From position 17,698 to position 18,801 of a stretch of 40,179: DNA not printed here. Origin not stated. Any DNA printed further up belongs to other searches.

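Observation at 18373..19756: Antisense, lower-GC acyltransferase-3 moron inside the tail-fibre region (candidate lysogenic conversion / receptor masking)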

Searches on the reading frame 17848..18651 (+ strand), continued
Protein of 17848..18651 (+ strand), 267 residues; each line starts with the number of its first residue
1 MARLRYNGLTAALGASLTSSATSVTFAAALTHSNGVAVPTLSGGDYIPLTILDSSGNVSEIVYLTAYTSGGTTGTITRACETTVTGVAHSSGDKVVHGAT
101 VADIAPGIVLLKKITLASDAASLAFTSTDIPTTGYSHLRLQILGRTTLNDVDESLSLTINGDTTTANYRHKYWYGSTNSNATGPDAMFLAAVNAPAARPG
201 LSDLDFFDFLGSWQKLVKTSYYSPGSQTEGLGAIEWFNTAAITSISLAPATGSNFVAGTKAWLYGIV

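Call 105: search_protein_families(library=ncbifam, proteins=[window:17848-18648:+], max_evalue=0.001)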
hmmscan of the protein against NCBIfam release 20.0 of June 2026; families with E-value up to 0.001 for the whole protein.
window:17848-18648:+ (267 aa): 0 families
